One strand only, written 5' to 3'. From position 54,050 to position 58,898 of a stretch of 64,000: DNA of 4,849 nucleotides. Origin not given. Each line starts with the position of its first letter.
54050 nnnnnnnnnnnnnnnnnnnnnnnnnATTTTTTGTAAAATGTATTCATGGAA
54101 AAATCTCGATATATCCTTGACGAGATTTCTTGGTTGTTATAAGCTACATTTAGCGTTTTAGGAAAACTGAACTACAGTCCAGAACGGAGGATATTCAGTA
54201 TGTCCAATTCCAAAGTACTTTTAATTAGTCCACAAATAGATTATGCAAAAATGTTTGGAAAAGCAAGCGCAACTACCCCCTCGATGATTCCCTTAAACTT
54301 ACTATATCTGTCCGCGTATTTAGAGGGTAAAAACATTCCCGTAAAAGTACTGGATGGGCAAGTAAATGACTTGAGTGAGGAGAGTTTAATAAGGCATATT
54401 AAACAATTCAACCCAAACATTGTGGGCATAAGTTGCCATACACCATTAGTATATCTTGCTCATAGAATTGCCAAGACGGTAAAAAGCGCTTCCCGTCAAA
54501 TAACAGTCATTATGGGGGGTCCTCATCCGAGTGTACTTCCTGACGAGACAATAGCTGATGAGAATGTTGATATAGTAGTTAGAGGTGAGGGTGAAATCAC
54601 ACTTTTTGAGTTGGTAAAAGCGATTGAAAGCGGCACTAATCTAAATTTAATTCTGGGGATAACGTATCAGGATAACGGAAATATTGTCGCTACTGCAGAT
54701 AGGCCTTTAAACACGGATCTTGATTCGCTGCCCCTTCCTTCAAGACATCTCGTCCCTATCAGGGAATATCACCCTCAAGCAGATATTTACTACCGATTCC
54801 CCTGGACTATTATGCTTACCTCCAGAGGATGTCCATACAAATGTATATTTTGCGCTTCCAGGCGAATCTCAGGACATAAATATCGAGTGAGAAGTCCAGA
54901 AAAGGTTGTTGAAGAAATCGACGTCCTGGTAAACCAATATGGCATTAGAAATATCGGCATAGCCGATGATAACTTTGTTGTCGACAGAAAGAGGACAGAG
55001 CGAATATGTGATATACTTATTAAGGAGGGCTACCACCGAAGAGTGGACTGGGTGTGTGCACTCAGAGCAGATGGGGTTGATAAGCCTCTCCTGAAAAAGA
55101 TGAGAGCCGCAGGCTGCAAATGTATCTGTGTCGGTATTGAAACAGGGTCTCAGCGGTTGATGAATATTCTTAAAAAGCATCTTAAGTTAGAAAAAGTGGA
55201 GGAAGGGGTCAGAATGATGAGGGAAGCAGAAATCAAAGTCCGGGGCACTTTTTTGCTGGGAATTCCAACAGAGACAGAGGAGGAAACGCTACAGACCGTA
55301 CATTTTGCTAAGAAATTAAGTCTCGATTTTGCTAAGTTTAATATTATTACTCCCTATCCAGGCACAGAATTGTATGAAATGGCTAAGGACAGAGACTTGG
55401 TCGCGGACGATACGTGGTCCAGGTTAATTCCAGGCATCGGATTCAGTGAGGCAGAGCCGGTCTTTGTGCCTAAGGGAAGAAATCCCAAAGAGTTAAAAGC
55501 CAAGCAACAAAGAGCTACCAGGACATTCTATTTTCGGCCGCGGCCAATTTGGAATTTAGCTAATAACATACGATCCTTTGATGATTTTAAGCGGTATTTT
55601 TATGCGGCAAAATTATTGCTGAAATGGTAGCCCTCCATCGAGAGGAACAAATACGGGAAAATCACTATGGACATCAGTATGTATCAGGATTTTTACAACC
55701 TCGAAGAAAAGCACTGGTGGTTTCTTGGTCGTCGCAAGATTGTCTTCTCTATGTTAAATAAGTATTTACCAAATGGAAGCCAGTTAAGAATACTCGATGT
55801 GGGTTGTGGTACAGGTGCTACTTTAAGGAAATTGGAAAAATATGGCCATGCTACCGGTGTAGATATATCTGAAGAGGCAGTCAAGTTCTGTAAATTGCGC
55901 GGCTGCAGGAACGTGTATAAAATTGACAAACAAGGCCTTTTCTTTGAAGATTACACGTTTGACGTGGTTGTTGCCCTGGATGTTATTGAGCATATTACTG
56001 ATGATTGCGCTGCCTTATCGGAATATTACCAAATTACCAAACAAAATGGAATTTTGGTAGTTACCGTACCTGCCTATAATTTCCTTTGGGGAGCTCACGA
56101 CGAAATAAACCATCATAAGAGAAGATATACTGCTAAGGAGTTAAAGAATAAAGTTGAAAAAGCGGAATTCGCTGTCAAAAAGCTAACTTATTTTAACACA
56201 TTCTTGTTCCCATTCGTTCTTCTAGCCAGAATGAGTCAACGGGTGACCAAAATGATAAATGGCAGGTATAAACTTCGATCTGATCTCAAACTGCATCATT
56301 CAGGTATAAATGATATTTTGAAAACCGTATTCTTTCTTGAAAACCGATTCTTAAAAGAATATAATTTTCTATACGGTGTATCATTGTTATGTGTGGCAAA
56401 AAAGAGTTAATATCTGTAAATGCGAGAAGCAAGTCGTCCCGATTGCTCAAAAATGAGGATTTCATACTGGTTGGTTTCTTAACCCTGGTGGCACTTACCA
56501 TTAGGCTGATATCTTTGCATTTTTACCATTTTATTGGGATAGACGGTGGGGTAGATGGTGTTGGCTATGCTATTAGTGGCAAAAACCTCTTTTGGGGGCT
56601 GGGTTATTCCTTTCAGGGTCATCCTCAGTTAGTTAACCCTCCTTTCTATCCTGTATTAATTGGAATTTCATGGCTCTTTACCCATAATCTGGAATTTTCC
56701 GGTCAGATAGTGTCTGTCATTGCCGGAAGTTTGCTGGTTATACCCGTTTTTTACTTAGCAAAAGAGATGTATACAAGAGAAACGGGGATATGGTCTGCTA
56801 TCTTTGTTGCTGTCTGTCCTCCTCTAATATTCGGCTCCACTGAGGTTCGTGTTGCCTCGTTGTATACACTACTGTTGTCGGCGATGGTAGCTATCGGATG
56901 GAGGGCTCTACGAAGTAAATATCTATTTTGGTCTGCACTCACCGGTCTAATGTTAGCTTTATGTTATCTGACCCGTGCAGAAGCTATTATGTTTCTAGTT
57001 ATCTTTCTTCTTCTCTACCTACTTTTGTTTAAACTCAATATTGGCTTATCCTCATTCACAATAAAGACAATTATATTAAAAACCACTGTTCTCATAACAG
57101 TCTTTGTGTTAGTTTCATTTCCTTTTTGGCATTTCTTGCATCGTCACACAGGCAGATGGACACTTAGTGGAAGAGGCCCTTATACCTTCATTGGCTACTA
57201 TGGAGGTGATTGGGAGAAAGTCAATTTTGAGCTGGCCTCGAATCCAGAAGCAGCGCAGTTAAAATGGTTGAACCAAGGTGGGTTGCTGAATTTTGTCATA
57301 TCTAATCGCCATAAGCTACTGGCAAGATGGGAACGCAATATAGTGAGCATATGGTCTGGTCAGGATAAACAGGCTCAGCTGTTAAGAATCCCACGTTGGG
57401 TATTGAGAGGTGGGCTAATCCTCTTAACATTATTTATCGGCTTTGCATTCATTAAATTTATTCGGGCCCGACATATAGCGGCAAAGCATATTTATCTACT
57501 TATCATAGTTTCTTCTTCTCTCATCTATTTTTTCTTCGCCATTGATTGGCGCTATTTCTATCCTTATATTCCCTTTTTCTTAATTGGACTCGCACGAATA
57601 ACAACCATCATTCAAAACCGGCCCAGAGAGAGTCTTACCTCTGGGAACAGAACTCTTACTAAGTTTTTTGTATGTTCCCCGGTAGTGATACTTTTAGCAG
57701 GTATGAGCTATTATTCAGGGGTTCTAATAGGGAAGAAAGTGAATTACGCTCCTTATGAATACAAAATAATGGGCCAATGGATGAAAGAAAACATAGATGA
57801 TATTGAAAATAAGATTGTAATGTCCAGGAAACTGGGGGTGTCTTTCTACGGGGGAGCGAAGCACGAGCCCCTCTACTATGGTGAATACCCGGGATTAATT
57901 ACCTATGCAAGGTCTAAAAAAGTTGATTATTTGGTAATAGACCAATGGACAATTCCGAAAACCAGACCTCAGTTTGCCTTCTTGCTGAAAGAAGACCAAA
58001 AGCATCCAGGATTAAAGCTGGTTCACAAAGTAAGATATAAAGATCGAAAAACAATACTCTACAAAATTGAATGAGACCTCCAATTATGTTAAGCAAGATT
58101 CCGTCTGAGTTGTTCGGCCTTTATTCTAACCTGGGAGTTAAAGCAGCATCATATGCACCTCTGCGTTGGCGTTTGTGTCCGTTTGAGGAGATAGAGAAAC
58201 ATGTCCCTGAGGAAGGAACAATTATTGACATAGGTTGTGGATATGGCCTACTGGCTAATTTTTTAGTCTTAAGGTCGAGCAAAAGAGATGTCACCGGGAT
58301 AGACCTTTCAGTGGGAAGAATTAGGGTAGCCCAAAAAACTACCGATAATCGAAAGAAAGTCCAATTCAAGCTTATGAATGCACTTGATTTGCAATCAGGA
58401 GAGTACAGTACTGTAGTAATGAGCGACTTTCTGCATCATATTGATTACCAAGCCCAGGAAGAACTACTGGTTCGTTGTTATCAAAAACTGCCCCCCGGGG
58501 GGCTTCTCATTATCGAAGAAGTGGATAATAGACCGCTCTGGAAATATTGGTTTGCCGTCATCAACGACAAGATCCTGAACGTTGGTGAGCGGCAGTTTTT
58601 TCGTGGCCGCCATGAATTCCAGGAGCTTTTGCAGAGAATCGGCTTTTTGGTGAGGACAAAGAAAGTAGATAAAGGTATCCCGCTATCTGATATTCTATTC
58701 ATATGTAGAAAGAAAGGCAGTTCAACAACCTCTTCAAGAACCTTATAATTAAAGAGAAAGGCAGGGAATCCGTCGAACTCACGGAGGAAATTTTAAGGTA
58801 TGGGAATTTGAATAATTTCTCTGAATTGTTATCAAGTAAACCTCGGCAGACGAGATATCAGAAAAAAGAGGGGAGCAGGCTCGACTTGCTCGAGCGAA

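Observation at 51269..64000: A glycan island carries three paralogous B12-binding radical SAM enzymes, a SPASM radical SAM and two SAM methyltransferases among GT2, GT4 and GT-C transferases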

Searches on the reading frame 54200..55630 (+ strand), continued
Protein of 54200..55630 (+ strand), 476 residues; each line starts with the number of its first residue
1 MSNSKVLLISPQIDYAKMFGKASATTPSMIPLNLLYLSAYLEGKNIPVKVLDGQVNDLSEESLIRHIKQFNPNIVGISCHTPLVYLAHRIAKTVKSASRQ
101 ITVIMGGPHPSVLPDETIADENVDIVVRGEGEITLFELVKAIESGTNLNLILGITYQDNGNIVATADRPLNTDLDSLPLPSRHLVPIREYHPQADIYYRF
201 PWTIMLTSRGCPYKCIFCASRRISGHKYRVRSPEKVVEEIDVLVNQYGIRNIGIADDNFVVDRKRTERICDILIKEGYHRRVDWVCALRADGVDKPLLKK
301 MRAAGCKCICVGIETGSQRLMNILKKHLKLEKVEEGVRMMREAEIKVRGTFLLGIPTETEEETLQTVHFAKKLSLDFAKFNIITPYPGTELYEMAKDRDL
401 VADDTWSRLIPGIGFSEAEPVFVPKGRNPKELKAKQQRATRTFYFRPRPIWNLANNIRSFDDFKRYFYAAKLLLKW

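Call 81: search_protein_families(library=pfam, alignment_id=A6, max_evalue=0.00001)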
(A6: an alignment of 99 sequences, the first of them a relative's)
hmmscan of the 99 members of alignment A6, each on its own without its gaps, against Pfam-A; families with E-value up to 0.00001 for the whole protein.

A. member 1, L006:352-912:- (186 aa): 0 families

B. families by the number of members that match (of 99 scanned): 133 families (the first 25 are shown)
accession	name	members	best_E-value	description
PF04055.27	Radical_SAM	6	1.7e-26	Radical SAM superfamily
PF13231.12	PMT_2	4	1.6e-22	Dolichyl-phosphate-mannose-protein mannosyltransferase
PF08241.18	Methyltransf_11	4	2e-21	Methyltransferase domain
PF13649.12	Methyltransf_25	4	7.3e-20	Methyltransferase domain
PF00534.26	Glycos_transf_1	3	2.5e-47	Glycosyl transferases group 1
PF13692.12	Glyco_trans_1_4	3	3.4e-40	Glycosyl transferases group 1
PF02310.24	B12-binding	3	1.4e-25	B12 binding domain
PF13489.12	Methyltransf_23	3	2.8e-23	Methyltransferase domain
PF13847.12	Methyltransf_31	3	5.2e-19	Methyltransferase domain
PF08242.18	Methyltransf_12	3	2.4e-17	Methyltransferase domain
PF01209.24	Ubie_methyltran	3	3.3e-08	ubiE/COQ5 methyltransferase family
PF01041.23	DegT_DnrJ_EryC1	2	1.5e-111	DegT/DnrJ/EryC1/StrS aminotransferase family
PF01663.27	Phosphodiest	2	3.6e-37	Type I phosphodiesterase / nucleotide pyrophosphatase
PF01075.23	Glyco_transf_9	2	2.6e-23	Glycosyltransferase family 9 (heptosyltransferase)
PF13439.12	Glyco_transf_4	2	1.3e-16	Glycosyltransferase Family 4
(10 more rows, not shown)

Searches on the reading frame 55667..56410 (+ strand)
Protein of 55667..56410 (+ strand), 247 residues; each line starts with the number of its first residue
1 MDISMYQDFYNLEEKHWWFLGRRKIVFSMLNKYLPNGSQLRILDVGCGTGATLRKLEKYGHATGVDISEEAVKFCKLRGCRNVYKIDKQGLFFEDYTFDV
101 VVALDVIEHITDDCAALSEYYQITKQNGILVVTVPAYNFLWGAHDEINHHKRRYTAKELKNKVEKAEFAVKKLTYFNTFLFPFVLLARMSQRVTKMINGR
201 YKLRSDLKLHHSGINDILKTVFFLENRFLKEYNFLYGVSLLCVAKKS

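Call 5: search_protein_families(library=pfam, proteins=[window:55667-56410:+], max_evalue=0.001)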
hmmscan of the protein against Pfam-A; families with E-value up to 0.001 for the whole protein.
window:55667-56410:+ (247 aa): 9 families
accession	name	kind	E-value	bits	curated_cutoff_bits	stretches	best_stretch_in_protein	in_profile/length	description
PF08241.18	Methyltransf_11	-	1.2e-18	68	21.2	1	43-132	1-95/95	Methyltransferase domain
PF13489.12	Methyltransf_23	-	1.3e-16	61.3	27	1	27-170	10-161/164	Methyltransferase domain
PF08242.18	Methyltransf_12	-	1.1e-14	55.4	30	1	43-130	1-98/98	Methyltransferase domain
PF13649.12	Methyltransf_25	-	1.1e-14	55.3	27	1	42-128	1-97/97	Methyltransferase domain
PF13847.12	Methyltransf_31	-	1.5e-14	54.3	27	1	38-165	3-124/145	Methyltransferase domain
PF07021.18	MetW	-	1.3e-10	41.7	21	1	27-139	4-114/193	Methionine biosynthesis protein MetW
PF02353.26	CMAS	-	1.6e-06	28.1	27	1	41-133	65-165/273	Mycolic acid cyclopropane synthetase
PF03291.22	mRNA_G-N7_MeTrfase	-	1.6e-06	27.9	26.6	1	28-92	47-116/315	mRNA (guanine-N(7))-methyltransferase domain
PF01209.24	Ubie_methyltran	-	4.1e-05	23.5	20.1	1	38-132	47-151/233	ubiE/COQ5 methyltransferase family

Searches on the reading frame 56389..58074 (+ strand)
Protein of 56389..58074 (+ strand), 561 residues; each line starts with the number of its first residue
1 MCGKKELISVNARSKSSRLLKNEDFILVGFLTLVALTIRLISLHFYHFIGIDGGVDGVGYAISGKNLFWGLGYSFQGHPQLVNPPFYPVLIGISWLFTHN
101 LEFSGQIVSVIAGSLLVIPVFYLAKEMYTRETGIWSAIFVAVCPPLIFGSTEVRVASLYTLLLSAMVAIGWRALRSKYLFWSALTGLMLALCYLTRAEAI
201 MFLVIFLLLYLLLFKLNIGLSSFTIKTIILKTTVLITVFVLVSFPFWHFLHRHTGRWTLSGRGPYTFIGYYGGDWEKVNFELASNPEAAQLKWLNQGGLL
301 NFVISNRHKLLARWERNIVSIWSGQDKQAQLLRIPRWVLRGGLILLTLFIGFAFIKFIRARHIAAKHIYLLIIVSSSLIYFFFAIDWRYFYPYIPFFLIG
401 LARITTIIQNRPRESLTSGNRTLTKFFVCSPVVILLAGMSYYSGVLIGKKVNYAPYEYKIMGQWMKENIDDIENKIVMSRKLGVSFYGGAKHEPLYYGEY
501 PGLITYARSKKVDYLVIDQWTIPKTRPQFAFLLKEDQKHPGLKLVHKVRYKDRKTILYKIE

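Call 5: search_protein_families(library=pfam, proteins=[window:56389-58074:+], max_evalue=0.001)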
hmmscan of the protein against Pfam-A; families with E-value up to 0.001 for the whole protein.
window:56389-58074:+ (561 aa): 2 families
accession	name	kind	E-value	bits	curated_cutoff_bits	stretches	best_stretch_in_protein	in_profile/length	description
PF13231.12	PMT_2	-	2e-10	41.5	26.1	1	83-240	2-152/160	Dolichyl-phosphate-mannose-protein mannosyltransferase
PF02516.20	STT3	-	4.4e-05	23.6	24.5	1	59-251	48-245/405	Oligosaccharyl transferase STT3, N-terminal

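Call 7: search_protein_families(library=ncbifam, proteins=[window:56389-58074:+], max_evalue=0.001)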
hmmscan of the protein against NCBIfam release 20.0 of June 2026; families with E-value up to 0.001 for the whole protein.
window:56389-58074:+ (561 aa): 2 families
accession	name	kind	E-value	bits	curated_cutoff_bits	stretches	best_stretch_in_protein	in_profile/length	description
TIGR04154.1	archaeo_STT3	subfamily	7.5e-07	27.9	450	1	85-246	71-257/831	oligosaccharyl transferase, archaeosortase A system-associated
TIGR03663.1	TIGR03663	subfamily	1.9e-06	27.2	126.25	1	30-227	6-197/435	flippase activity-associated protein Agl23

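Call 49: search_solved_structures(query=A3, max_evalue=1)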
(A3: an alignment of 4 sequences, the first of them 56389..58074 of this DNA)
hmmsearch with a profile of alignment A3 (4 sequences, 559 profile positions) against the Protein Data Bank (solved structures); distinct sequences matched with E-value up to 1: 0.

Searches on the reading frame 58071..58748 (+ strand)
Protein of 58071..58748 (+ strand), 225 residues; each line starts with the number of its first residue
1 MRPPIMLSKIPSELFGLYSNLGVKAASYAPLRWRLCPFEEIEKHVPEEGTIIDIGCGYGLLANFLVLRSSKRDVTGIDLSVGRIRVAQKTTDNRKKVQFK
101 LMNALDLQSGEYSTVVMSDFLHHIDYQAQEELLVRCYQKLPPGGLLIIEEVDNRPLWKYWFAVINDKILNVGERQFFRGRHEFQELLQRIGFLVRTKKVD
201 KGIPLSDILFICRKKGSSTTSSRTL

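Call 5: search_protein_families(library=pfam, proteins=[window:58071-58748:+], max_evalue=0.001)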
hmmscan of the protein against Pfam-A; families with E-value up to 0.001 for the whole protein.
window:58071-58748:+ (225 aa): 12 families
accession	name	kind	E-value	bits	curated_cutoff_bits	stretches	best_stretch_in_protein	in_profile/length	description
PF13489.12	Methyltransf_23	-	7.3e-18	65.3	27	1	46-195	21-162/164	Methyltransferase domain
PF13649.12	Methyltransf_25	-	2.1e-14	54.4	27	1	51-144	1-97/97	Methyltransferase domain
PF08241.18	Methyltransf_11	-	3e-13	50.7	21.2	1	52-148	1-95/95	Methyltransferase domain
PF08242.18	Methyltransf_12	-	3e-13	50.7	30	1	52-146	1-98/98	Methyltransferase domain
PF05175.20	MTS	-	1.5e-09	38.1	23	1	44-148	30-138/170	Methyltransferase small domain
PF13847.12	Methyltransf_31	-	3.9e-09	36.8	27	1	49-153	5-115/145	Methyltransferase domain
PF02353.26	CMAS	-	1e-08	35.3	27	1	49-150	64-166/273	Mycolic acid cyclopropane synthetase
PF00891.24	Methyltransf_2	-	1.9e-05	24.6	22.3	1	50-192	65-209/210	O-methyltransferase domain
PF12847.13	Methyltransf_18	-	4.8e-05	23.8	27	1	39-117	6-88/151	Methyltransferase domain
PF01739.24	CheR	-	5.8e-05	23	27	1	91-152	114-177/195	CheR methyltransferase, SAM binding domain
PF13679.12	Methyltransf_32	-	0.00031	21.2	27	1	46-114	24-94/143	Methyltransferase domain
PF06325.19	PrmA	-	0.00037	20.5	22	1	39-146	153-256/296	Ribosomal protein L11 methyltransferase (PrmA)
